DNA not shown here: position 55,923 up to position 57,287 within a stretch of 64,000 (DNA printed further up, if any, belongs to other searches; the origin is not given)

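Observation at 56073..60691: PEP-mutase phosphonate module without a phosphonopyruvate decarboxylase; a CobD-like PLP enzyme sits where the driving step should be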

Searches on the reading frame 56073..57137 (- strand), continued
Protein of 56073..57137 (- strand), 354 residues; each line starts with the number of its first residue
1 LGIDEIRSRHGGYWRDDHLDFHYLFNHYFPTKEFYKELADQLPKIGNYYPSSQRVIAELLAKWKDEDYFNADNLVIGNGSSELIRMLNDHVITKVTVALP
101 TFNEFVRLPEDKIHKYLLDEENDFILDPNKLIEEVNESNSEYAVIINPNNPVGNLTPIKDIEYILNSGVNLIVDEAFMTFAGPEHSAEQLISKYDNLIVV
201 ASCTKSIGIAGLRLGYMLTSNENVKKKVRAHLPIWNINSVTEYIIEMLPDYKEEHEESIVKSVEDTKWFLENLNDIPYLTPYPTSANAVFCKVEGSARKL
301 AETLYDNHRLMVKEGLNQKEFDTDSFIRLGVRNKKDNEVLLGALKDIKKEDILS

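Call 31: find_encoding_contigs(protein=P0083, flank=10000, max_places=1)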
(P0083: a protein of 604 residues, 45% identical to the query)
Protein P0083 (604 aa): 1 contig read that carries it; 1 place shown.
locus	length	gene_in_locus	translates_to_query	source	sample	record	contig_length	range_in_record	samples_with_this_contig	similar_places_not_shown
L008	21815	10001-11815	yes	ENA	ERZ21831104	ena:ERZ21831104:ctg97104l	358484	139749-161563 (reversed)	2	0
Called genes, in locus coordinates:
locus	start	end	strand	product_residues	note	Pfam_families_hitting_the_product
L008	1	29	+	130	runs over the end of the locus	PF00072:Response_reg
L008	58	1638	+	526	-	PF00939:Na_sulph_symp, PF03600:CitMHS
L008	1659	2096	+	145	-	PF00072:Response_reg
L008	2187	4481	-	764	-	PF02026:RyR, PF20308:TPR-S, PF13281:MAP3K_TRAF_bd (weak)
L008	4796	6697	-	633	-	PF01208:URO-D (faint), PF02607:B12-binding_2, PF02310:B12-binding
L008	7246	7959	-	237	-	PF17926:TetR_C_21 (faint), PF00440:TetR_N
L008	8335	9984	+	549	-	PF13714:PEP_mutase, PF12804:NTP_transf_3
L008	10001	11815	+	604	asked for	PF00483:NTP_transferase, PF12804:NTP_transf_3, PF20202:DUF6564 (weak), PF00155:Aminotran_1_2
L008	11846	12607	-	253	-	PF04991:LicD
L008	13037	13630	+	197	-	-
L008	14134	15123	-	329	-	PF02126:PTE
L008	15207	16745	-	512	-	PF00501:AMP-binding, PF13193:AMP-binding_C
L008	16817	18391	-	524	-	PF11794:HpaB_N, PF03241:HpaB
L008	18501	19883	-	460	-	PF00440:TetR_N, PF17932:TetR_C_24, PF00106:adh_short, PF13561:adh_short_C2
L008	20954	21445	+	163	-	PF00929:RNase_T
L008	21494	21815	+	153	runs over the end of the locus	PF01980:TrmO_N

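Call 32: search_protein_families(library=ncbifam, proteins=[window:56073-57137:-], max_evalue=0.001)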
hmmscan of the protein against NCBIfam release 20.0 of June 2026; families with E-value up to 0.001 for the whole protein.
window:56073-57137:- (354 aa): 45 families (the best 25 are shown)
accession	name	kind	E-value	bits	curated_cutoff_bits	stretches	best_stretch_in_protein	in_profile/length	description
TIGR01140.1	L_thr_O3P_dcar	equivalog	3.8e-41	141.3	290.55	1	15-345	16-331/331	threonine-phosphate decarboxylase CobD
TIGR01141.1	hisC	equivalog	1.3e-36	126.2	276.55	1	29-347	33-349/349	histidinol-phosphate transaminase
NF006225.0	PRK08354.1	equivalog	6e-30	104.7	288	1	6-349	4-317/318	putative aminotransferase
NF005915.1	PRK07908.1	equivalog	1.8e-29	103.2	360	1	29-344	25-331/332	Rv2231c family histidinol phosphate aminotransferase CobC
NF003496.0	PRK05166.1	equivalog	3e-26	92.1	540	1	30-349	50-371/373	histidinol-phosphate transaminase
NF002877.0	PRK03317.1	equivalog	5.8e-24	84.6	409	1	60-350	79-369/374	histidinol-phosphate transaminase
NF053748.1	bifunc_CobBC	exception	8.2e-23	80.7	950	1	48-344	511-796/797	bifunctional hydrogenobyrinic acid a,c-diamide synthase/histidinol phosphate aminotransferase CobBC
NF005021.0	PRK06425.1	equivalog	2.3e-21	76.3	353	1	74-347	60-330/335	histidinol-phosphate aminotransferase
NF041364.1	GntC_guanitoxin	equivalog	4.6e-21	75.1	415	1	68-337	57-345/356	guanitoxin biosynthesis PLP-dependent (S)-gamma-hydroxy-L-arginine cyclodehydratase GntC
NF002878.0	PRK03321.1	subfamily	2.3e-19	69.4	374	1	47-349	52-350/352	histidinol-phosphate transaminase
NF002726.0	PRK02610.1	equivalog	2e-18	66.5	391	1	55-302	74-332/374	histidinol-phosphate transaminase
NF006014.0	PRK08153.1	equivalog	1e-17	64.1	510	1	70-344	84-360/370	pyridoxal phosphate-dependent aminotransferase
NF006580.0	PRK09105.1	subfamily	2.2e-16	59.7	444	1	34-226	64-257/375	pyridoxal phosphate-dependent aminotransferase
NF006229.0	PRK08361.1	equivalog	7.6e-16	58.1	624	1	89-349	118-386/391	aspartate aminotransferase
NF005593.0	PRK07324.1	equivalog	8.9e-16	57.9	476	1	35-336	48-355/373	aminotransferase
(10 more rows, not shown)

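Call 38: find_related_loci(query=A1, collection=genome_contigs, flank=10000)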
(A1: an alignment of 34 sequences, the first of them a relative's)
Query A1 (354 aa) in genome_contigs; peptide patterns used: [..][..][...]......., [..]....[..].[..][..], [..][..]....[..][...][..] (x = any residue, [..] = any of these).
600 stretches matched a pattern (row limit reached: there are more); 583 encode a relative of the query (tblastn E <= 1e-3); the best 80 are kept; 80 distinct loci.
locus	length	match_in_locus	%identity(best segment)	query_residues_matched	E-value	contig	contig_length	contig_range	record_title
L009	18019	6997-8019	47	5-346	2e-107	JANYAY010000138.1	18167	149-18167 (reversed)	MAG: Deltaproteobacteria bacterium isolate GL140_5_metabat_391 GL140_5_k141_659341, whole genome shotgun sequence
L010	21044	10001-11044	44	2-345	2e-99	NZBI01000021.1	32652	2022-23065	MAG: Nanoarchaeota archaeon isolate ARS1403 MHASMcontig_142096, whole genome shotgun sequence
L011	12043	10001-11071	31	3-354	1e-61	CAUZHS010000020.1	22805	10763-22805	MAG: Dehalococcoidia bacterium isolate CB21_323.39 genome assembly, contig: Ga0302123_10000833, whole genome shotgun seq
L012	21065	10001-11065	32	3-353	4e-60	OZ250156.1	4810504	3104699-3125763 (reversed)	MAG: Dehalococcoidia bacterium isolate e5f5fd38-eeba-48ed-b54a-83455fc2a46d genome assembly, chromosome: 1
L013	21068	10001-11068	32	3-354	1e-59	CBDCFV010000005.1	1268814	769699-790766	MAG: Dehalococcoidia bacterium isolate 9c3c1ea3-44c0-4b18-a908-b6ba16db4234 genome assembly, contig: contig_5, whole gen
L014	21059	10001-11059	33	6-354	7e-59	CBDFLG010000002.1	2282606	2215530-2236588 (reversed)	MAG: Dehalococcoidia bacterium isolate efce6ea5-ba2a-426c-ac69-3e93deb07a8c genome assembly, contig: contig_2, whole gen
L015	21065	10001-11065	32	3-347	2e-57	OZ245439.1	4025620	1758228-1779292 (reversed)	MAG: Dehalococcoidia bacterium isolate 8d673fb0-6267-4ca5-9ff6-096bfbafaff1 genome assembly, chromosome: 1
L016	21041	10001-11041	34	3-345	1e-57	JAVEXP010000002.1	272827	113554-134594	MAG: Patescibacteria group bacterium isolate BF4_175 NODE_54_length_272827_cov_8.888944_Biofilm4, whole genome shotgun s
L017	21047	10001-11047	33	1-347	2e-56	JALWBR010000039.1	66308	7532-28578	MAG: Aquificales bacterium isolate T10_metabat2_scaf2bin.157 T10_NODE_53_length_66308_cov_13.038712, whole genome shotgu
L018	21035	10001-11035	32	3-341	5e-55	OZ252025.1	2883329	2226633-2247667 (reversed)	MAG: Tepidiformaceae bacterium isolate 3f689474-81d8-43ed-847c-52baaaf9794b genome assembly, chromosome: 1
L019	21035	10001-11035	31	3-341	1e-54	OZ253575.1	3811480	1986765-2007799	MAG: Tepidiformaceae bacterium isolate 75d77762-d14d-4840-8cb0-48f4955156da genome assembly, chromosome: 1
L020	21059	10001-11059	32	3-349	1e-53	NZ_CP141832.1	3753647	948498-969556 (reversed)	Lacrimispora sinapis strain JR3 chromosome, complete genome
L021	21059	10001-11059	31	3-349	2e-52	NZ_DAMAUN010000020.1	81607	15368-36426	MAG: Lacrimispora sp. isolate CTOTU48504 NODE_77_length_81607_cov_5.807889, whole genome shotgun sequence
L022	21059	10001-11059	31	3-349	4e-52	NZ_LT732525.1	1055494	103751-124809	Clostridium sp. Marseille-P2415 strain Marseille-P2415T, whole genome shotgun sequence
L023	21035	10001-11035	31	3-341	6e-52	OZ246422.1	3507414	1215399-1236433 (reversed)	MAG: Tepidiformaceae bacterium isolate 363e1592-b2ce-4993-ab96-5155cae3cb33 genome assembly, chromosome: 1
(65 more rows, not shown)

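Call 48: find_related_loci(query=A1, collection=metagenome_contigs, flank=10000)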
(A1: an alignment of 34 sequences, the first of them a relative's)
Query A1 (354 aa) in metagenome_contigs; peptide patterns used: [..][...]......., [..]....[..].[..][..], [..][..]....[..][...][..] (x = any residue, [..] = any of these).
600 stretches matched a pattern (row limit reached: there are more); 554 encode a relative of the query (tblastn E <= 1e-3); the best 80 are kept; 80 distinct loci.
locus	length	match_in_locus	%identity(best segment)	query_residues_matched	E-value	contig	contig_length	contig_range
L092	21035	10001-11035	52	1-347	3e-126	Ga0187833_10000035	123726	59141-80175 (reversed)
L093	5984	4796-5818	50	4-346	1e-115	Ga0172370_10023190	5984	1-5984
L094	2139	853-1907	74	1-352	2e-155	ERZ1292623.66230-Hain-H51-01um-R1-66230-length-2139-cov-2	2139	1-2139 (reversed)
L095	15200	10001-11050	49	1-352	7e-113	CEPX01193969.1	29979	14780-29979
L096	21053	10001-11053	47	1-352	2e-108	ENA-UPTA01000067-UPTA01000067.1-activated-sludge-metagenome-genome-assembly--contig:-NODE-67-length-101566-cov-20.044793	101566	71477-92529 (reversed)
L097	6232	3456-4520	45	3-350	2e-100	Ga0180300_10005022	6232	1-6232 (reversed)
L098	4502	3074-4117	44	2-345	6e-100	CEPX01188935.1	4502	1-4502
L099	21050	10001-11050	43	6-350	9e-95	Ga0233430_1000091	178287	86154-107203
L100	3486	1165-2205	44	10-350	3e-94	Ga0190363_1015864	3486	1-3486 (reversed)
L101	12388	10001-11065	42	3-350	6e-92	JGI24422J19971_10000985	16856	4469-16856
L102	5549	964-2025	43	3-349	1e-90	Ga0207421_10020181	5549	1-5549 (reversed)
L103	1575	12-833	49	73-347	2e-95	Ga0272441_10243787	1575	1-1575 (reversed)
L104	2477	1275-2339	41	3-350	2e-92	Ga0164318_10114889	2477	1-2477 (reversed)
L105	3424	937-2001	41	3-350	1e-88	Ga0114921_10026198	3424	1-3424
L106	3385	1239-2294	40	3-347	2e-86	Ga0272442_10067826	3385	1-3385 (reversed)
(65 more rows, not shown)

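Call 58: search_protein_families(library=pfam, proteins=[L020:3261-4826:-, L020:4828-5772:-, L020:5795-6697:-, L020:7317-8264:-, L020:11078-11656:+, L020:12083-13876:+, L010:6584-8845:-, L010:11049-11831:+, L010:11832-13385:-, L010:3116-5452:+], max_evalue=0.0001)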
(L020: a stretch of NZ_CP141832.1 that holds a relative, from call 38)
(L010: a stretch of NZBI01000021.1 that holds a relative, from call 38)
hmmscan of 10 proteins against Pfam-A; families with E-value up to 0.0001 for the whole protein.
L020:3261-4826:- (521 aa): 2 families
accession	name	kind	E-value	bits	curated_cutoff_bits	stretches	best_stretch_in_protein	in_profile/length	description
PF03773.19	ArsP_1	-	3.5e-54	184.4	32.3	1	221-512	4-292/294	Predicted permease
PF02492.25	cobW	-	2e-08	34.5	20.7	1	4-144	1-147/180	CobW/HypB/UreG, nucleotide-binding domain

L020:4828-5772:- (314 aa): 2 families
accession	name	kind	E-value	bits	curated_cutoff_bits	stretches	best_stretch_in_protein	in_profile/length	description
PF02492.25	cobW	-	1.3e-36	126.3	20.7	1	5-174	3-177/180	CobW/HypB/UreG, nucleotide-binding domain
PF07683.19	CobW_C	-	2.5e-07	30.9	22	1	228-311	1-91/94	Cobalamin synthesis protein cobW C-terminal domain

L020:5795-6697:- (300 aa): 2 families
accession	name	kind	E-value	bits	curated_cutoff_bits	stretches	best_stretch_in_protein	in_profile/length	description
PF00950.22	ABC-3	-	3.1e-60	204.3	20.1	1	38-291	2-256/258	ABC 3 transport family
PF01032.23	FecCD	-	1.8e-07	30.9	26.5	1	95-291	109-310/311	FecCD transport family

L020:7317-8264:- (315 aa): 1 family
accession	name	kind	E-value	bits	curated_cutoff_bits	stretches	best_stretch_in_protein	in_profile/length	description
PF01297.22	ZnuA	-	1.5e-96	323.4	29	1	40-313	1-263/263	Zinc-uptake complex component A periplasmic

L020:11078-11656:+ (192 aa): 6 families
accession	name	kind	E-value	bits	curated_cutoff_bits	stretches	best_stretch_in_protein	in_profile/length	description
PF08241.18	Methyltransf_11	-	9.9e-16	58.6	21.2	1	59-144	1-90/95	Methyltransferase domain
PF13649.12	Methyltransf_25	-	3.5e-13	50.5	27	1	58-144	1-96/97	Methyltransferase domain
PF13847.12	Methyltransf_31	-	7.7e-11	42.3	27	1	52-146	1-106/145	Methyltransferase domain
PF08242.18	Methyltransf_12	-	1.5e-08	35.7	30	1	59-144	1-95/98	Methyltransferase domain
PF13489.12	Methyltransf_23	-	1.2e-06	28.7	27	1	39-160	5-128/164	Methyltransferase domain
PF07021.18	MetW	-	2.4e-05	24.5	21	1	48-145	8-106/193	Methionine biosynthesis protein MetW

L020:12083-13876:+ (597 aa): 4 families
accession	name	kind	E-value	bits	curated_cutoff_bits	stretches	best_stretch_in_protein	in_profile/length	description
PF00015.26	MCPsignal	-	1.3e-40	139.5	34.6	1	376-521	12-171/172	Methyl-accepting chemotaxis protein (MCP) signalling domain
PF12729.13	4HB_MCP_1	-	3.4e-24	85.8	27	1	7-187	2-181/181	Four helix bundle sensory module for signal transduction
PF00672.30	HAMP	-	7.9e-16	58.6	25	1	212-264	2-53/53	HAMP domain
PF02203.21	TarH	-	7.1e-12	46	25.2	1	4-176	2-177/177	Tar ligand binding domain homologue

L010:6584-8845:- (753 aa): 1 family
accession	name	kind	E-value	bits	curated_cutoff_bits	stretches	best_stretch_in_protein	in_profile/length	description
PF05124.17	S_layer_C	-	4.7e-10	39.8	23.9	1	37-725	3-173/177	S-layer like family, outer domain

L010:11049-11831:+ (260 aa): 1 family
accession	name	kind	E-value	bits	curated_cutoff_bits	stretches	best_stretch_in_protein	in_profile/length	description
PF01066.26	CDP-OH_P_transf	-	6.6e-07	30.3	22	1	42-148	4-105/152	CDP-alcohol phosphatidyltransferase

L010:11832-13385:- (517 aa): 4 families
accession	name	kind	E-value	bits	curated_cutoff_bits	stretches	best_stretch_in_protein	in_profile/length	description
PF01943.22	Polysacc_synt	-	1.7e-32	113.4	28.2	1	15-295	1-273/274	Polysaccharide biosynthesis protein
PF01554.23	MatE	-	1.1e-19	71.1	24.9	2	236-394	1-160/161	MatE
PF13440.11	Polysacc_synt_3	-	3e-17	63.3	23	1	40-343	2-289/293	Polysaccharide biosynthesis protein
PF03023.19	MurJ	-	2.6e-08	33.4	27.4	1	63-228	247-417/451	Lipid II flippase MurJ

L010:3116-5452:+ (778 aa): 0 families
